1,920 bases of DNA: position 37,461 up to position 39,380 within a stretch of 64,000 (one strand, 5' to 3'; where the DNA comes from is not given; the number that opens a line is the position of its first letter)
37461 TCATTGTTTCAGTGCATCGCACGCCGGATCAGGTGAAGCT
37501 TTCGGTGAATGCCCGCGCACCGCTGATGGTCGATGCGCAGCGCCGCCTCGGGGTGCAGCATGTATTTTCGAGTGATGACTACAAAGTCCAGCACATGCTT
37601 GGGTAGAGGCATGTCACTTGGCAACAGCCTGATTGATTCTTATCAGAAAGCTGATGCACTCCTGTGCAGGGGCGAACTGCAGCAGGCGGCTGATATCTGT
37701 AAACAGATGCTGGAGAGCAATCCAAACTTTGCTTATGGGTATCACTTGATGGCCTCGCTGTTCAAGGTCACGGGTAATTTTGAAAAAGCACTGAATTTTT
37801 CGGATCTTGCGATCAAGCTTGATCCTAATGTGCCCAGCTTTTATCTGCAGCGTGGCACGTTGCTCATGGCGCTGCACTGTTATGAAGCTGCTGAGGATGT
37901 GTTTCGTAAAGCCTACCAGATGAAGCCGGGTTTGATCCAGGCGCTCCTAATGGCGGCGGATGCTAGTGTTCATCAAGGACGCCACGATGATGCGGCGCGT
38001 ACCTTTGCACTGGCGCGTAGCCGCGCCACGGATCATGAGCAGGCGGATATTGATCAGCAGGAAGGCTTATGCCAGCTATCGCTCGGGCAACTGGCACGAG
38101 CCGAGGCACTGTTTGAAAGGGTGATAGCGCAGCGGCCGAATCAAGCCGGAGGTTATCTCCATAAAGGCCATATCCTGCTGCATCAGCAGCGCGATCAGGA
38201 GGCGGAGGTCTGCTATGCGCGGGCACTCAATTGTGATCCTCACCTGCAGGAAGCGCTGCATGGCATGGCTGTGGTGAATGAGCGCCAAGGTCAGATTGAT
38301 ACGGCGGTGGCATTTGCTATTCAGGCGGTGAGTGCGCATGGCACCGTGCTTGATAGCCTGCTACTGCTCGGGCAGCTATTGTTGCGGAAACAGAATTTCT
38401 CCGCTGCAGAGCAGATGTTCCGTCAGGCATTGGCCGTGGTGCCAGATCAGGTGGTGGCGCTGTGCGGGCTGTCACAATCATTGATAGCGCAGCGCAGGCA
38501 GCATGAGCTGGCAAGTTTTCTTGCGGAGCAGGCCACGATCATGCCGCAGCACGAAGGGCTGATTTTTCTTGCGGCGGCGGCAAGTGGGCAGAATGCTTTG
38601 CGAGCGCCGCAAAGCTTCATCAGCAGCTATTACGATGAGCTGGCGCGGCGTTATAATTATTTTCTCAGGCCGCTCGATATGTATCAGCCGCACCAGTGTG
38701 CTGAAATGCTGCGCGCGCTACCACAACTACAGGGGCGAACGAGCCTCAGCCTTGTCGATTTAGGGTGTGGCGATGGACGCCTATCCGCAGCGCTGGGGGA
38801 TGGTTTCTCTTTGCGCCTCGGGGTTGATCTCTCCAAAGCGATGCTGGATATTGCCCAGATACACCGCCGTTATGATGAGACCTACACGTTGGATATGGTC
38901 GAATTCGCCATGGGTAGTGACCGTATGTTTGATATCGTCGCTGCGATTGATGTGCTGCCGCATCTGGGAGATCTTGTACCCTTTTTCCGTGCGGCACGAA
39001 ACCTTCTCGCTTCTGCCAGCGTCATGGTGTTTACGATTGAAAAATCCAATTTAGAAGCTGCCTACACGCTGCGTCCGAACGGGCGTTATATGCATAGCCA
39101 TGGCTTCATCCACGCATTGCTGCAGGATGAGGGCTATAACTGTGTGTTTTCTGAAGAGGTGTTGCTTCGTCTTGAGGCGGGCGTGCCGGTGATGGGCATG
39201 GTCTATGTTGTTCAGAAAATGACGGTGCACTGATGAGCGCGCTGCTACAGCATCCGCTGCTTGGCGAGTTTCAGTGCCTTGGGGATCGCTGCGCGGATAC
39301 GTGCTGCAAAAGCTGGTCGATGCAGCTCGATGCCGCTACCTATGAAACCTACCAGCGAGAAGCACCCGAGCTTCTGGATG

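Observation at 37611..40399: Translationally coupled TPR-SAM methyltransferase and FliB-like methylase sit between fliW and the giant flagellin gene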

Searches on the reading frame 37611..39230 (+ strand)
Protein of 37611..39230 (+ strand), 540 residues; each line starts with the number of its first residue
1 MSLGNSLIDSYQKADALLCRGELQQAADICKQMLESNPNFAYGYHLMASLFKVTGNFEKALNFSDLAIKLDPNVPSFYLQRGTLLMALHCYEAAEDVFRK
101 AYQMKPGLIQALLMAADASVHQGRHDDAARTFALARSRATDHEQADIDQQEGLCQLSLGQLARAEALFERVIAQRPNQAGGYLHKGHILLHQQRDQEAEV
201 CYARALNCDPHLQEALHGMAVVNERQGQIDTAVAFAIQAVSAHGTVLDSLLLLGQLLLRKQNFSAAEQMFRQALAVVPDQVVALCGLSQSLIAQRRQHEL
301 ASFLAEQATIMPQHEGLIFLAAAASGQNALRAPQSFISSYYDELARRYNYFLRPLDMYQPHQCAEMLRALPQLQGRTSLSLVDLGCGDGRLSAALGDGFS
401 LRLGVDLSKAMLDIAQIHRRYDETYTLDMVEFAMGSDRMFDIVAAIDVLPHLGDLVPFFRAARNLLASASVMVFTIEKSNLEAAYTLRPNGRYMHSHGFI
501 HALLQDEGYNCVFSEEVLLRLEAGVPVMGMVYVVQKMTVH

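Call 5: search_protein_families(library=pfam, proteins=[window:37611-39230:+], max_evalue=0.01)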
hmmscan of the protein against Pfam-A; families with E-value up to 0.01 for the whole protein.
window:37611-39230:+ (540 aa): 30 families (the best 25 are shown)
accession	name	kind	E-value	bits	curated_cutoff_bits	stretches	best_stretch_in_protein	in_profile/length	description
PF07719.23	TPR_2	-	2.6e-24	83.7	27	1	181-211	3-33/34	Tetratricopeptide repeat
PF00515.34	TPR_1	-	1.9e-23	81.7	27.8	1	181-211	3-33/34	Tetratricopeptide repeat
PF14559.12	TPR_19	-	5.9e-22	78.2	25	4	91-144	7-60/68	Tetratricopeptide repeat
PF13428.12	TPR_14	-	6.7e-20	70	23.5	1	249-288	3-42/44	Tetratricopeptide repeat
PF13431.12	TPR_17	-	1e-19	69.5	24.4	1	201-233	1-33/34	Tetratricopeptide repeat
PF13181.12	TPR_8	-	1.4e-19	68.9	25.7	0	248-275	2-29/34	Tetratricopeptide repeat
PF13432.12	TPR_16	-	6.8e-15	55.6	32.7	3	156-209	8-61/65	Tetratricopeptide repeat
PF13424.12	TPR_12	-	8.9e-12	45.5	30.1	2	214-276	4-74/77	Tetratricopeptide repeat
PF13176.12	TPR_7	-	7.5e-11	41.7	27.9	0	249-279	1-31/36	Tetratricopeptide repeat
PF23914.1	TPR_CcmH_CycH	-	4.1e-10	40.1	42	1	23-135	32-147/158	Cytochrome c-type biogenesis protein H TPR domain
PF13174.12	TPR_6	-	4.2e-10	40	26.3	0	152-177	7-32/33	Tetratricopeptide repeat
PF13414.12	TPR_11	-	4.6e-10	39.5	26.8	0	186-227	1-42/42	TPR repeat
PF08242.18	Methyltransf_12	-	1.1e-09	39.4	30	1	382-467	1-93/98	Methyltransferase domain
PF08241.18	Methyltransf_11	-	1.5e-09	38.8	21.2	1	382-473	1-94/95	Methyltransferase domain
PF25062.1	ARM_TT21_N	-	2.7e-09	37.5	40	1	152-263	107-218/222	Tetratricopeptide repeat protein 21 N-terminal ARM repeat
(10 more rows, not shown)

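Call 6: search_protein_families(library=ncbifam, proteins=[window:37611-39230:+], max_evalue=0.01)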
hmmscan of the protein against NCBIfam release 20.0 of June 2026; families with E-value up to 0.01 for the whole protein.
window:37611-39230:+ (540 aa): 35 families (the best 25 are shown)
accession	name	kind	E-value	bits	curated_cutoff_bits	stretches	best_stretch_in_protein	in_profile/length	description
TIGR02917.1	PEP_TPR_lipo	equivalog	2.8e-26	91.7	312.2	2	12-178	164-328/899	XrtA/PEP-CTERM system TPR-repeat protein PrsT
TIGR02521.1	type_IV_pilW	equivalog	3.1e-19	69.5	154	3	55-179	45-169/234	type IV pilus biogenesis/stability protein PilW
NF040959.1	MamA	equivalog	1.8e-16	60.2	200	2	120-240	48-166/204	magnetosome protein MamA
TIGR00990.1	3a0801s09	subfamily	1.9e-14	53.3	757.25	1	21-235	345-564/615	mitochondrial import receptor subunit TOM70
NF033920.0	C39_PA2778_fam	equivalog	2.4e-12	46.8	150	1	157-242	168-253/255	PA2778 family cysteine peptidase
NF033758.1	gliding_GltE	equivalog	2.8e-12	46.3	225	2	176-313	83-219/411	adventurous gliding motility TPR repeat lipoprotein GltE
NF033762.1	social_mot_Tgl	equivalog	3.7e-12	46.1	225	2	141-235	27-122/252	social motility TPR repeat lipoprotein Tgl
TIGR01983.1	UbiG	equivalog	7.1e-12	45.1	102.95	1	377-480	49-158/228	bifunctional 2-polyprenyl-6-hydroxyphenol methylase/3-demethylubiquinol 3-O-methyltransferase UbiG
TIGR03939.1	PGA_TPR_OMP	equivalog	1.6e-09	36.6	366.65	1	14-179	317-497/800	poly-beta-1,6 N-acetyl-D-glucosamine export porin PgaA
TIGR00540.1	TPR_hemY_coli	hypoth_equivalog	6.6e-09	35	142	2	14-133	268-383/385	heme biosynthesis-associated TPR protein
TIGR02552.1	LcrH_SycD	equivalog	1.5e-08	34.4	104.8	1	9-105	20-116/136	SycD/LcrH family type III secretion system chaperone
NF008520.0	PRK11447.1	equivalog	1.7e-08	32.8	858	2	186-308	392-522/1157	cellulose synthase complex outer membrane protein BcsC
TIGR02072.1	BioC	equivalog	2.4e-08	34.1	184.95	1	359-476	16-134/244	malonyl-ACP O-methyltransferase BioC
NF008757.0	PRK11788.1-5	equivalog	8.8e-08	31.7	363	2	21-217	121-320/388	lipopolysaccharide assembly protein LapB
TIGR02021.1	BchM-ChlM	equivalog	1.9e-07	30.8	158.9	1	365-452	43-131/218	magnesium protoporphyrin IX methyltransferase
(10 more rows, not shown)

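Call 7: find_homologous_proteins(query=window:37611-39230:+, max_evalue=0.00001)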
Query window:37611-39230:+ (540 aa): 74 proteins with E <= 0.00001 among 8000 candidates.
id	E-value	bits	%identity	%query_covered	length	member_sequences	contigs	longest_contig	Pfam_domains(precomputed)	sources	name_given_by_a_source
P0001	0.0e+0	1144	96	100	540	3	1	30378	PF13489.13,PF13431.13,PF23914.2,PF25060.1,PF25062.2,PF13414.13,PF13176.13,PF13428.13,PF08241.19,PF25064.2,PF13374.13,PF13847.13,PF14559.13,PF13371.13,PF13649.13,PF00515.35,PF12895.14,PF13424.13,PF13432.13,PF13181.13,PF08242.19,PF07719.24,PF13174.13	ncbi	-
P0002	1.0e-279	946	80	100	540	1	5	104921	PF13489.13,PF25060.1,PF13414.13,PF12569.15,PF08241.19,PF13847.13,PF24575.2,PF00515.35,PF13424.13,PF07719.24,PF13174.13,PF25063.1,PF13431.13,PF23914.2,PF25062.2,PF13176.13,PF24885.2,PF13428.13,PF25064.2,PF14559.13,PF13371.13,PF13649.13,PF12895.14,PF13432.13,PF13181.13,PF08242.19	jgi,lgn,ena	jgi:predicted TPR repeat methyltransferase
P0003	3.6e-170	585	49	100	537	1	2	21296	PF13489.13,PF13431.13,PF23914.2,PF25060.1,PF25062.2,PF13176.13,PF13428.13,PF08241.19,PF25064.2,PF13847.13,PF07721.21,PF14559.13,PF13371.13,PF13649.13,PF00515.35,PF12895.14,PF13424.13,PF13432.13,PF13181.13,PF08242.19,PF07719.24,PF13174.13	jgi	-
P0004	2.3e-169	582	51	99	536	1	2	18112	PF13489.13,PF25060.1,PF13414.13,PF12569.15,PF08241.19,PF13374.13,PF05401.17,PF13847.13,PF00515.35,PF13424.13,PF07719.24,PF13174.13,PF13431.13,PF23914.2,PF25062.2,PF13176.13,PF13428.13,PF25064.2,PF14559.13,PF13371.13,PF13649.13,PF22860.3,PF12895.14,PF13432.13,PF13181.13,PF08242.19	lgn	-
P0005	8.4e-165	567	48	99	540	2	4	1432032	PF13489.13,PF13431.13,PF23914.2,PF25062.2,PF13414.13,PF13176.13,PF12569.15,PF13428.13,PF08241.19,PF25064.2,PF13847.13,PF14559.13,PF13371.13,PF13649.13,PF00515.35,PF12895.14,PF13424.13,PF13432.13,PF13181.13,PF08242.19,PF07719.24,PF13174.13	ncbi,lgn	-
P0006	1.4e-158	547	47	99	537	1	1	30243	PF13489.13,PF13431.13,PF23914.2,PF25062.2,PF13414.13,PF13176.13,PF12569.15,PF13428.13,PF05219.18,PF08241.19,PF25064.2,PF13847.13,PF14559.13,PF13649.13,PF00515.35,PF12895.14,PF13424.13,PF13432.13,PF13181.13,PF08242.19,PF07719.24,PF13174.13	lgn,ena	-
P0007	9.3e-113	396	39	99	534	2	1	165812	PF13489.13,PF25060.1,PF13414.13,PF08241.19,PF05401.17,PF13847.13,PF24575.2,PF06325.20,PF00515.35,PF13424.13,PF07719.24,PF13174.13,PF20308.5,PF13431.13,PF23914.2,PF25062.2,PF13176.13,PF13428.13,PF14559.13,PF13371.13,PF13649.13,PF12895.14,PF21033.5,PF13432.13,PF13181.13,PF08242.19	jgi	-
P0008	4.8e-59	218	29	70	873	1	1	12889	PF13489.13,PF13414.13,PF12569.15,PF08241.19,PF13374.13,PF05401.17,PF13847.13,PF24575.2,PF00515.35,PF13424.13,PF13679.13,PF01209.25,PF07719.24,PF20308.5,PF25063.1,PF13431.13,PF23914.2,PF13176.13,PF24885.2,PF13428.13,PF14559.13,PF13371.13,PF13649.13,PF12895.14,PF21033.5,PF13432.13,PF13181.13,PF08242.1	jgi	jgi:predicted TPR repeat methyltransferase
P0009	2.3e-31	127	25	92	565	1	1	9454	PF13489.13,PF09976.16,PF13414.13,PF08241.19,PF13374.13,PF13847.13,PF07721.21,PF24575.2,PF00515.35,PF13424.13,PF07719.24,PF13174.13,PF20308.5,PF25063.1,PF13431.13,PF23914.2,PF13176.13,PF13428.13,PF04733.21,PF25064.2,PF14559.13,PF13371.13,PF13649.13,PF17874.8,PF12895.14,PF21033.5,PF13432.13,PF13181.13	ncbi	ncbi:MAG: tetratricopeptide repeat protein [Magnetococcus sp. YQC-5]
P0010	1.3e-30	125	26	87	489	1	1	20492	PF13489.13,PF09976.16,PF13414.13,PF08241.19,PF13374.13,PF13847.13,PF07721.21,PF24575.2,PF02259.30,PF00515.35,PF13424.13,PF07719.24,PF13174.13,PF13431.13,PF23914.2,PF13176.13,PF13428.13,PF25064.2,PF14559.13,PF13649.13,PF17874.8,PF13432.13,PF13181.13,PF08242.19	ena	-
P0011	1.0e-24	105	25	96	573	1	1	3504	PF13489.13,PF13414.13,PF23241.2,PF08241.19,PF13847.13,PF24575.2,PF00515.35,PF13424.13,PF13429.13,PF07719.24,PF13174.13,PF25063.1,PF13431.13,PF23914.2,PF13176.13,PF13428.13,PF25064.2,PF14559.13,PF13371.13,PF13649.13,PF12895.14,PF21033.5,PF13432.13,PF13181.13,PF08242.19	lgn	-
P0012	2.7e-24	104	30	56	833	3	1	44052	PF03704.24,PF13431.13,PF23914.2,PF13414.13,PF13176.13,PF13428.13,PF13844.13,PF13374.13,PF07721.21,PF14559.13,PF24575.2,PF13371.13,PF00515.35,PF12895.14,PF13424.13,PF21033.5,PF13432.13,PF13429.13,PF13181.13,PF07719.24,PF13174.13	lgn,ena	-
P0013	7.1e-17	79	28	50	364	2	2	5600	PF13489.13,PF13431.13,PF23914.2,PF13414.13,PF13176.13,PF13428.13,PF08241.19,PF13374.13,PF13847.13,PF14559.13,PF13371.13,PF13649.13,PF00515.35,PF12895.14,PF13424.13,PF13432.13,PF13429.13,PF13181.13,PF08242.19,PF07719.24,PF13174.13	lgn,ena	-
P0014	4.2e-15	74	26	51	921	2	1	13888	PF13431.13,PF23914.2,PF25060.1,PF25062.2,PF13414.13,PF13428.13,PF25064.2,PF14559.13,PF24575.2,PF13371.13,PF00515.35,PF12895.14,PF13424.13,PF13432.13,PF13429.13,PF13181.13,PF07719.24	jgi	jgi:putative PEP-CTERM system TPR-repeat lipoprotein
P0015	7.5e-15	73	24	55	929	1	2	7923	PF25060.1,PF13414.13,PF12569.15,PF23241.2,PF13374.13,PF24575.2,PF00515.35,PF13424.13,PF14561.13,PF07719.24,PF13174.13,PF25063.1,PF13431.13,PF23914.2,PF25062.2,PF25058.2,PF13176.13,PF13428.13,PF25064.2,PF14559.13,PF13371.13,PF12895.14,PF21033.5,PF13432.13,PF13181.13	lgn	-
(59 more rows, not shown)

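Call 8: find_encoding_contigs(protein=P0005, flank=10000, max_places=3)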
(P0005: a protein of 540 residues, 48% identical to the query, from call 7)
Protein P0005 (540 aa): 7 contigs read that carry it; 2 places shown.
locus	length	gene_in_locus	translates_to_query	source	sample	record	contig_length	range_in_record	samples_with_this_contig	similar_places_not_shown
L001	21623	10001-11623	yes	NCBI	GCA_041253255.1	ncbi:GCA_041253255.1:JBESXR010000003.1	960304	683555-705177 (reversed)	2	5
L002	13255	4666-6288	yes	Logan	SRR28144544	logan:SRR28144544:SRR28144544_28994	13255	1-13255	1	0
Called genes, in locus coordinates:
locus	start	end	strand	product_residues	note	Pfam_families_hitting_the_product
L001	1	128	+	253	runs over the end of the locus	PF04085:MreC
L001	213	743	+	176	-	PF04093:MreD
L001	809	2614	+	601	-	PF03717:PBP_dimer, PF00905:Transpeptidase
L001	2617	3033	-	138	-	PF21157:DksA_N, PF01258:zf-dskA_traR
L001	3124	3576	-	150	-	PF10768:FliX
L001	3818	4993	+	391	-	PF02119:FlgI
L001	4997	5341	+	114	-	PF10135:Rod-binding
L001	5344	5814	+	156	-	-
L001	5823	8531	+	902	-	PF22638:FlgK_D1, PF06429:Flg_bbr_C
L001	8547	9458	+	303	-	PF00669:Flagellin_N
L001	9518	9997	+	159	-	PF02623:FliW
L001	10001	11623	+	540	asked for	PF13424:TPR_12 (weak), PF13432:TPR_16, PF14559:TPR_19 (weak), PF13489:Methyltransf_23, PF08241:Methyltransf_11, PF08242:Methyltransf_12, PF13649:Methyltransf_25, PF13847:Methyltransf_31, +14 more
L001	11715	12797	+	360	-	PF27117:FliB_C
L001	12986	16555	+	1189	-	PF00669:Flagellin_N, PF07196:Flagellin_IN (weak), PF00700:Flagellin_C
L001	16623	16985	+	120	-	-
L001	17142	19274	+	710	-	PF02465:FliD_N, PF07195:FliD_C, PF07196:Flagellin_IN (weak)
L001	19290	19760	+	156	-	PF02561:FliS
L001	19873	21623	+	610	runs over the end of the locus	PF02120:Flg_hook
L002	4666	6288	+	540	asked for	PF13424:TPR_12 (weak), PF13432:TPR_16, PF14559:TPR_19 (weak), PF13489:Methyltransf_23, PF08241:Methyltransf_11, PF08242:Methyltransf_12, PF13649:Methyltransf_25, PF13847:Methyltransf_31, +14 more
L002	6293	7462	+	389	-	PF27117:FliB_C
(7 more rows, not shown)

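Call 9: find_encoding_contigs(protein=P0007, flank=10000, max_places=3)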
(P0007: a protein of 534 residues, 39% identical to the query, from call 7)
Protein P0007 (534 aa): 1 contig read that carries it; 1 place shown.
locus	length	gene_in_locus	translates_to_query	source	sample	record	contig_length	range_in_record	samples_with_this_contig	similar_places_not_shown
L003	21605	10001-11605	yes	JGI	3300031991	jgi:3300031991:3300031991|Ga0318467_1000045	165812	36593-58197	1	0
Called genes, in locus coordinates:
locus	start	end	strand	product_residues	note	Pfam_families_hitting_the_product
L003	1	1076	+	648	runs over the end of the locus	PF03717:PBP_dimer, PF00905:Transpeptidase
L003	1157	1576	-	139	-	PF21157:DksA_N, PF01258:zf-dskA_traR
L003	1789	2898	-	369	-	PF17101:Stealth_CR1, PF11380:Stealth_CR2, PF17102:Stealth_CR3 (weak)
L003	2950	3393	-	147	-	PF10768:FliX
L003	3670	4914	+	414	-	PF02119:FlgI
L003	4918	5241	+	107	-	-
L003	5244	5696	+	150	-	-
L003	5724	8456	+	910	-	PF00460:Flg_bb_rod (weak), PF22638:FlgK_D1, PF06429:Flg_bbr_C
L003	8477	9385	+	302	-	PF00669:Flagellin_N (weak)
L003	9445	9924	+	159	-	PF02623:FliW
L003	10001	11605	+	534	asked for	PF14559:TPR_19 (weak), PF13432:TPR_16 (weak), PF14559:TPR_19, PF13489:Methyltransf_23, PF08241:Methyltransf_11, PF08242:Methyltransf_12, PF13649:Methyltransf_25, PF13847:Methyltransf_31, +19 more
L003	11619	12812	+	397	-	PF27117:FliB_C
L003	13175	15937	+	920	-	PF00669:Flagellin_N, PF00700:Flagellin_C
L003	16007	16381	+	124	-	-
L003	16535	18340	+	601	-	PF02465:FliD_N, PF07196:Flagellin_IN, PF07195:FliD_C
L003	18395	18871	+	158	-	PF02561:FliS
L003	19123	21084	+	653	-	-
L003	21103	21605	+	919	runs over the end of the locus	PF00669:Flagellin_N, PF00700:Flagellin_C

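Call 10: find_encoding_contigs(protein=P0008, flank=10000, max_places=3)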
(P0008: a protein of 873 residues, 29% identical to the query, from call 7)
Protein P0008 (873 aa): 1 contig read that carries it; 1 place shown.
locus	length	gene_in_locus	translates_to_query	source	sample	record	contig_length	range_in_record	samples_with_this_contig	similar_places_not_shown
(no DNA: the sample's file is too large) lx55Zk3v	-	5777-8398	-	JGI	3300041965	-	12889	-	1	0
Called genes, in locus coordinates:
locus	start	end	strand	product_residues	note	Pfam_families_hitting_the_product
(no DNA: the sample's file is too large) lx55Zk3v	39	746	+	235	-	-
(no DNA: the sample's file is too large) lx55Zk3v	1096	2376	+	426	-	PF05170:AsmA (faint)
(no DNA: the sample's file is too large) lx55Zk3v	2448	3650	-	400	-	PF00155:Aminotran_1_2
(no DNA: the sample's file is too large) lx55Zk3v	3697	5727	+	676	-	-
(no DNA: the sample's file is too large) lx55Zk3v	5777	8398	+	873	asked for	PF00515:TPR_1, PF13489:Methyltransf_23, PF08241:Methyltransf_11, PF08242:Methyltransf_12, PF13649:Methyltransf_25, PF13847:Methyltransf_31, PF13489:Methyltransf_23, PF13847:Methyltransf_31, +26 more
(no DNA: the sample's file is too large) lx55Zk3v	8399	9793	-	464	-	PF01336:tRNA_anti-codon, PF00152:tRNA-synt_2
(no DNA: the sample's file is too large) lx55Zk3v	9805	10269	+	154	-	PF01451:LMWPc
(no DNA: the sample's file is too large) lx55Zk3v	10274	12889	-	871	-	?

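Call 11: find_encoding_contigs(protein=P0009, flank=10000, max_places=3)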
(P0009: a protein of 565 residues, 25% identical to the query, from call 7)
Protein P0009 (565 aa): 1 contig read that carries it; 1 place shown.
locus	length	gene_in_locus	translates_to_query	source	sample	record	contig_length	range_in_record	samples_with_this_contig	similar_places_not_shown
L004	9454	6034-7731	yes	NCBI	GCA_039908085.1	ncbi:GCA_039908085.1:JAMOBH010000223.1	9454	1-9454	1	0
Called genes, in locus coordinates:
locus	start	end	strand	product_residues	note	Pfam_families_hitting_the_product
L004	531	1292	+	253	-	PF05690:ThiG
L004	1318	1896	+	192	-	-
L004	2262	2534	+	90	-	-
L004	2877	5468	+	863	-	PF00133:tRNA-synt_1, PF09334:tRNA-synt_1g, PF13603:tRNA-synt_1_2, PF00133:tRNA-synt_1 (weak), PF08264:Anticodon_1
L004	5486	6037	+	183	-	PF04390:LptE (weak)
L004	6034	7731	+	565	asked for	PF04733:Coatomer_E, PF14559:TPR_19, PF13424:TPR_12, PF13424:TPR_12, PF13424:TPR_12, PF13432:TPR_16, PF13489:Methyltransf_23, PF13847:Methyltransf_31, +30 more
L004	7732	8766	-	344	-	PF13480:Acetyltransf_6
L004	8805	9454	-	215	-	PF01522:Polysacc_deac_1 (weak), PF11959:DUF3473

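Call 12: find_encoding_contigs(protein=P0010, flank=10000, max_places=3)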
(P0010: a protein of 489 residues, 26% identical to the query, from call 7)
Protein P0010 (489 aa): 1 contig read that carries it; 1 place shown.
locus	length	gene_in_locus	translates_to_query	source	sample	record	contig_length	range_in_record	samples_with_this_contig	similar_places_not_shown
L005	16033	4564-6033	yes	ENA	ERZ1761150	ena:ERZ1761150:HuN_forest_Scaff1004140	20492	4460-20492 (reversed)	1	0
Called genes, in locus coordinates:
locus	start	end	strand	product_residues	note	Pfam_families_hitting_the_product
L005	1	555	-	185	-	?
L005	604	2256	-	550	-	PF01494:FAD_binding_3, PF21274:Rng_hyd_C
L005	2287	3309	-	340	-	PF00106:adh_short (faint), PF01073:3Beta_HSD, PF01370:Epimerase, PF02719:Polysacc_synt_2, PF04321:RmlD_sub_bind, PF07993:NAD_binding_4 (faint), PF16363:GDP_Man_Dehyd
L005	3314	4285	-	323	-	PF03401:TctC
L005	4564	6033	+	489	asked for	PF13432:TPR_16, PF13432:TPR_16, PF13414:TPR_11, PF13432:TPR_16, PF13432:TPR_16, PF13489:Methyltransf_23, PF08241:Methyltransf_11, PF08242:Methyltransf_12, +21 more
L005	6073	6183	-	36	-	-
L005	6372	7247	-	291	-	PF13714:PEP_mutase, PF00463:ICL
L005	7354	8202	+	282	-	PF01557:FAA_hydrolase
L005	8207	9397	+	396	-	PF00557:Peptidase_M24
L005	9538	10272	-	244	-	PF00596:Aldolase_II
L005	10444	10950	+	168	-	PF07883:Cupin_2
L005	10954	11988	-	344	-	PF12974:Phosphonate-bd (weak)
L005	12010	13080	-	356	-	PF02668:TauD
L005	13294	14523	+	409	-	PF13458:Peripla_BP_6, PF13433:Peripla_BP_5, PF01094:ANF_receptor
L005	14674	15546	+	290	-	PF02653:BPD_transp_2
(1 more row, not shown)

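Call 15: find_related_loci(query=A1, collection=genome_contigs, flank=10000)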
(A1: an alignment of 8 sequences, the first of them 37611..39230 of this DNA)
Query A1 (540 aa) in genome_contigs; peptide patterns used: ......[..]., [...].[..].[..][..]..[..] (x = any residue, [..] = any of these).
77 stretches matched a pattern; 7 encode a relative of the query (tblastn E <= 1e-3); 7 distinct loci.
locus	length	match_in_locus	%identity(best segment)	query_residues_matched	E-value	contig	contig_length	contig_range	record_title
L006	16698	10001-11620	95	1-540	0e+0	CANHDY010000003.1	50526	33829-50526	MAG: Rickettsiales bacterium isolate RE-15aug16-6 genome assembly, contig: RE-15aug16-6.fna-C3, whole genome shotgun seq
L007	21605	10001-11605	62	6-540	0e+0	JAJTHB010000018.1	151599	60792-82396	MAG: Rickettsiales bacterium isolate CoA8N_M8 k141_1121867, whole genome shotgun sequence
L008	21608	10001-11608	48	5-540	2e-165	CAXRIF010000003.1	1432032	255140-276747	MAG: Rickettsiales bacterium isolate YZ12B_2.110 genome assembly, contig: k141_1159665, whole genome shotgun sequence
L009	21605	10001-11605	39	1-540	2e-122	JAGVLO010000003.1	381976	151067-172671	MAG: Alphaproteobacteria bacterium isolate SW_2 c_000000081479, whole genome shotgun sequence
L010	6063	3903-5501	37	3-540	9e-111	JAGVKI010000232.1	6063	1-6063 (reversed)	MAG: Alphaproteobacteria bacterium isolate SW_32 c_000000131040, whole genome shotgun sequence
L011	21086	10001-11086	18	20-285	7e-6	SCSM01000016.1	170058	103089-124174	MAG: Bacteroidetes bacterium isolate FW215_bin.12 FW215_bin.12-40919, whole genome shotgun sequence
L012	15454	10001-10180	37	16-75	1e-4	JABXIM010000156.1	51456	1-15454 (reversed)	MAG: Oceanospirillaceae bacterium isolate HF-Din08 c_000000011777, whole genome shotgun sequence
